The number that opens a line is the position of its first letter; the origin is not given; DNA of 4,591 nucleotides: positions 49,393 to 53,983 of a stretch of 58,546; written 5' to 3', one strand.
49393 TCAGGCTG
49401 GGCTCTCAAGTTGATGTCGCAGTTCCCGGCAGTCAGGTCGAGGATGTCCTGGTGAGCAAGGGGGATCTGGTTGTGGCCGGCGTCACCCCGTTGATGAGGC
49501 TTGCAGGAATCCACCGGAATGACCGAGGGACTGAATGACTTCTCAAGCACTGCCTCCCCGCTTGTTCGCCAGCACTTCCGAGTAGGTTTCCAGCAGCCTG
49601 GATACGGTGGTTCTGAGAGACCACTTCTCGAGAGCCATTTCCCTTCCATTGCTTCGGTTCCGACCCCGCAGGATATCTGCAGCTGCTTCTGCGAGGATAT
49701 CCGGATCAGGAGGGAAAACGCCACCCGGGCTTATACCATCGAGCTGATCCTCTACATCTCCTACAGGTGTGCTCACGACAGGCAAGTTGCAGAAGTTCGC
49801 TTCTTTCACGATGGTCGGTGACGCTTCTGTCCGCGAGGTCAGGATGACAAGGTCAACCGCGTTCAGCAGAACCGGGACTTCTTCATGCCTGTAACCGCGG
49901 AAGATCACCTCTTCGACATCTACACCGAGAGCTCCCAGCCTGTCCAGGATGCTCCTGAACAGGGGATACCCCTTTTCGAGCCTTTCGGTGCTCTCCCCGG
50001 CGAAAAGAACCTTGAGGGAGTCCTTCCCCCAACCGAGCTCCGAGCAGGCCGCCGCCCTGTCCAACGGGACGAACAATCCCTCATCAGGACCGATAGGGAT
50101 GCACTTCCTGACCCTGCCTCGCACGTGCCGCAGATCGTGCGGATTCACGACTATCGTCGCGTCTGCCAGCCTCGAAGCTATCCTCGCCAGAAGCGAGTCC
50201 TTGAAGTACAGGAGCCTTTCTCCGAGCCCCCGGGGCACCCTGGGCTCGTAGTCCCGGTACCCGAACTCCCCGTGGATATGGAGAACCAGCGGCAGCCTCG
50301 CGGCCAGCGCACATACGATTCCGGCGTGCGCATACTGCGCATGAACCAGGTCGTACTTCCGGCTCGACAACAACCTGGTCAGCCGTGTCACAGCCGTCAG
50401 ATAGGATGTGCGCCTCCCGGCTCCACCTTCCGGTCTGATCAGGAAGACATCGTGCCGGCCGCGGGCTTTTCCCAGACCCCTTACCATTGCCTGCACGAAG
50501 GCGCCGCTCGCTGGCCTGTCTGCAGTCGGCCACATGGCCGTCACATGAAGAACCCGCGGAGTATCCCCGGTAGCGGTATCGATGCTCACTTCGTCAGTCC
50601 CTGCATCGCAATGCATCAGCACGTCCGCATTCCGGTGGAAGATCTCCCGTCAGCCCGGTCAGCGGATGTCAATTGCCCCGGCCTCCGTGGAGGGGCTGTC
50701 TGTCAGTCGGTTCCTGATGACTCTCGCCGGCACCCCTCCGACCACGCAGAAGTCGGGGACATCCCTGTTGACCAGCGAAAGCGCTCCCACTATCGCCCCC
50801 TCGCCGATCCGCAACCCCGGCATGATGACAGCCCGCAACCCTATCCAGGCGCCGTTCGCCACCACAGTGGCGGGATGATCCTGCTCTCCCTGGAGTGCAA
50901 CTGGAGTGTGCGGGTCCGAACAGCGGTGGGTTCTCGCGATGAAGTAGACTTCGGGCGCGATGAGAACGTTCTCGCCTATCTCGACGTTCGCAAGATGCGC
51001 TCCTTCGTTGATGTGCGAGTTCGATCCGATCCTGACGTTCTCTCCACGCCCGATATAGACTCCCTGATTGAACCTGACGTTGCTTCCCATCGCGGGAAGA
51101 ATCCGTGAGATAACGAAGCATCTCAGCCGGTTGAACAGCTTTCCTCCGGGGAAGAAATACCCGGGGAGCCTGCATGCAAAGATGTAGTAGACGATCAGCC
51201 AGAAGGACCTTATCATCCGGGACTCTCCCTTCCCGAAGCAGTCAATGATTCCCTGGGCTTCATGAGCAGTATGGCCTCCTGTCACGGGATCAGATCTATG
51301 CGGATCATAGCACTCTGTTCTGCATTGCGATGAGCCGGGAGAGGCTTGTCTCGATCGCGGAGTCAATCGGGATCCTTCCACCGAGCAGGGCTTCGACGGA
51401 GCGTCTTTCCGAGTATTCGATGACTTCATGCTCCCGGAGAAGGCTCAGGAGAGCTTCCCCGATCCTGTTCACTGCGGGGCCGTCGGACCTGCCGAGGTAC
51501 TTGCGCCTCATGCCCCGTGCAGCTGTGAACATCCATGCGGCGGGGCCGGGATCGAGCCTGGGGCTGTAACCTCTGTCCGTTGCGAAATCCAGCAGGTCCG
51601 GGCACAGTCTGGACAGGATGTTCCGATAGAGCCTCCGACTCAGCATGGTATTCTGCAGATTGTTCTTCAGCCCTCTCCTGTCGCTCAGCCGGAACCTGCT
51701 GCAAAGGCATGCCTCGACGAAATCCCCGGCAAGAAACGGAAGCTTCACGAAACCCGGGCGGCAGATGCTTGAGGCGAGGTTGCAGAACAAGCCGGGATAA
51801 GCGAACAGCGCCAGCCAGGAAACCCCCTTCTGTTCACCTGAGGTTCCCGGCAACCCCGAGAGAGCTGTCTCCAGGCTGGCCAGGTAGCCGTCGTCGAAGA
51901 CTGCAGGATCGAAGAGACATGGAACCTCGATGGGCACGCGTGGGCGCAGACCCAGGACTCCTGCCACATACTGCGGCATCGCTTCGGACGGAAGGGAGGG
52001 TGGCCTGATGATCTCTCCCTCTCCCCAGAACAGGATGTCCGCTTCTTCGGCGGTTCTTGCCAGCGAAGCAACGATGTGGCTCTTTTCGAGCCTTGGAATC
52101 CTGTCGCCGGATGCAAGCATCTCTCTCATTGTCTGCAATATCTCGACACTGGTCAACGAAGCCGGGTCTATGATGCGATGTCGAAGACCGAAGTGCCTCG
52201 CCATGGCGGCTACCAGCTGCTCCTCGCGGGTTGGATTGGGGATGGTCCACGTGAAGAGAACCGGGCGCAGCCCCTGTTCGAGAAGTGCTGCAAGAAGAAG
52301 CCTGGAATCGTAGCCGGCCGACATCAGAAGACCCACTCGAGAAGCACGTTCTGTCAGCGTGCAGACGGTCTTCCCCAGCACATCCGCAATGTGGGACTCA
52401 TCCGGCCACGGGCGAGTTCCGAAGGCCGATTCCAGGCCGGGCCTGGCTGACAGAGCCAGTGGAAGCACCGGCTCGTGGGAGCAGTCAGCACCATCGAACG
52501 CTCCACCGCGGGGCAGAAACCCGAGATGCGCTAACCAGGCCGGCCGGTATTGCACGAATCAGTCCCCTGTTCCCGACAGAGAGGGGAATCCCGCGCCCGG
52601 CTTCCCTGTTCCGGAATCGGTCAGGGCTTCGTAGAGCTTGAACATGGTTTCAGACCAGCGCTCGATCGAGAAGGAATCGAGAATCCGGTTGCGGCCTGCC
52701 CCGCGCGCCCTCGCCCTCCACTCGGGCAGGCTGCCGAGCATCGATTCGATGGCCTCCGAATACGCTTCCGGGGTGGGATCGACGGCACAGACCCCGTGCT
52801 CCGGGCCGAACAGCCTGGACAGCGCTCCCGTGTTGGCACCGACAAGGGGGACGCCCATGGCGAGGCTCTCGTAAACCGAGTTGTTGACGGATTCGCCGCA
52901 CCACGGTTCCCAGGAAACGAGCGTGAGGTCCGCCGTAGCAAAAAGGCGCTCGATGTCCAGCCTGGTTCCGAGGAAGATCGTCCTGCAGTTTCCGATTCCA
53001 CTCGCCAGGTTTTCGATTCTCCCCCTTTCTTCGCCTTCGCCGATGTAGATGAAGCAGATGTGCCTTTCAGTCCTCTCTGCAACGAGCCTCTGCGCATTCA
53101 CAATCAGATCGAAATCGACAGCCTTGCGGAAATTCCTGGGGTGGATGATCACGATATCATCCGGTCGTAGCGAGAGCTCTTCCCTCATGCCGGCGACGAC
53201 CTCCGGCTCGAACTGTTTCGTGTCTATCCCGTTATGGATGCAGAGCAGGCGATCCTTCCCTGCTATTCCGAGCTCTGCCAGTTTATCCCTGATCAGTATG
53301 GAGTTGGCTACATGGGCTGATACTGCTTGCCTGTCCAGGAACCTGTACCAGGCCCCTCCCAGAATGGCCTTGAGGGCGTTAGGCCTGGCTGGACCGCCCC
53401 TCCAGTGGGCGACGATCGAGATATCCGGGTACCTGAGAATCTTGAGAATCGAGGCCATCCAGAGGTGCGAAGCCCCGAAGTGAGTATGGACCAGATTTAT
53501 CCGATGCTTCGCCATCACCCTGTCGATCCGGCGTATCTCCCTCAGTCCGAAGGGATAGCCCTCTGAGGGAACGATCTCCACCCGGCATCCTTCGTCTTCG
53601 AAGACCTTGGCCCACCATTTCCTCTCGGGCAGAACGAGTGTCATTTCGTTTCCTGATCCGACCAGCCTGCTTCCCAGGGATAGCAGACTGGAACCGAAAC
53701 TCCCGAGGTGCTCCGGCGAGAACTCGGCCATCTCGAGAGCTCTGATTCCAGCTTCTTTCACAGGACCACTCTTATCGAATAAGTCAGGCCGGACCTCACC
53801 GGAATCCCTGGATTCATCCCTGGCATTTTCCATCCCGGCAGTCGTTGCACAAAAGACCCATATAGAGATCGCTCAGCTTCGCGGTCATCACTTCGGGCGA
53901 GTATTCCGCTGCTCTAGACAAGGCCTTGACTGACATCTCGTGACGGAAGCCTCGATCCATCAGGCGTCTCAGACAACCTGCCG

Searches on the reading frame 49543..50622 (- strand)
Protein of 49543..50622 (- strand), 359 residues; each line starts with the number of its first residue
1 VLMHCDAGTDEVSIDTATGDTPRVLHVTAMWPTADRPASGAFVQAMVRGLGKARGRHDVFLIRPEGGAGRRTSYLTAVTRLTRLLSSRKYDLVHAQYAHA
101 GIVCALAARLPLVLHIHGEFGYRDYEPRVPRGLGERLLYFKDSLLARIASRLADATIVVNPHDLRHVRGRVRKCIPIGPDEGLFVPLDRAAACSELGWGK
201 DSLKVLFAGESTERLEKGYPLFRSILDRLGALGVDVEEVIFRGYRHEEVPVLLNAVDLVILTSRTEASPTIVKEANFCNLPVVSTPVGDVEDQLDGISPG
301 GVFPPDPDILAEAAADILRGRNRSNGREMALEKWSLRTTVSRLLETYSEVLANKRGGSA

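Call 25: search_protein_families(library=pfam, proteins=[window:49543-50622:-], max_evalue=0.00001)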
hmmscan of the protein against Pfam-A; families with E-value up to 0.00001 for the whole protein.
window:49543-50622:- (359 aa): 4 families
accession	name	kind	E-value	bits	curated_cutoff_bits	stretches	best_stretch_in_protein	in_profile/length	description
PF13692.12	Glyco_trans_1_4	-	4.7e-13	50.1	27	1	203-318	34-140/142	Glycosyl transferases group 1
PF13439.12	Glyco_transf_4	-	1.8e-11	44.8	28.5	1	65-169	48-150/170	Glycosyltransferase Family 4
PF13579.12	Glyco_trans_4_4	-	4.2e-10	40.6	29.7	1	58-170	39-145/158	Glycosyl transferase 4-like domain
PF00534.26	Glycos_transf_1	-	4.2e-09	36.6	26.4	1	237-323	73-161/172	Glycosyl transferases group 1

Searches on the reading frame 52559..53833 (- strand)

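Call 25: search_protein_families(library=pfam, proteins=[window:52559-53833:-], max_evalue=0.00001)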
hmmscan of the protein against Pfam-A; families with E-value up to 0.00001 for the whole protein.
window:52559-53833:- (424 aa): 5 families
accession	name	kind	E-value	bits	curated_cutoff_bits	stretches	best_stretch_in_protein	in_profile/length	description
PF13439.12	Glyco_transf_4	-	1.9e-13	51.2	28.5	1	49-206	7-169/170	Glycosyltransferase Family 4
PF13692.12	Glyco_trans_1_4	-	3e-13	50.7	27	1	239-366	15-140/142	Glycosyl transferases group 1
PF00534.26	Glycos_transf_1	-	1.5e-12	47.9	26.4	1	217-381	6-170/172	Glycosyl transferases group 1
PF13579.12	Glyco_trans_4_4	-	1.7e-10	41.9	29.7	1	50-202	7-158/158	Glycosyl transferase 4-like domain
PF13524.12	Glyco_trans_1_2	-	2.4e-06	28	25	1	296-397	42-142/144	Glycosyl transferase-like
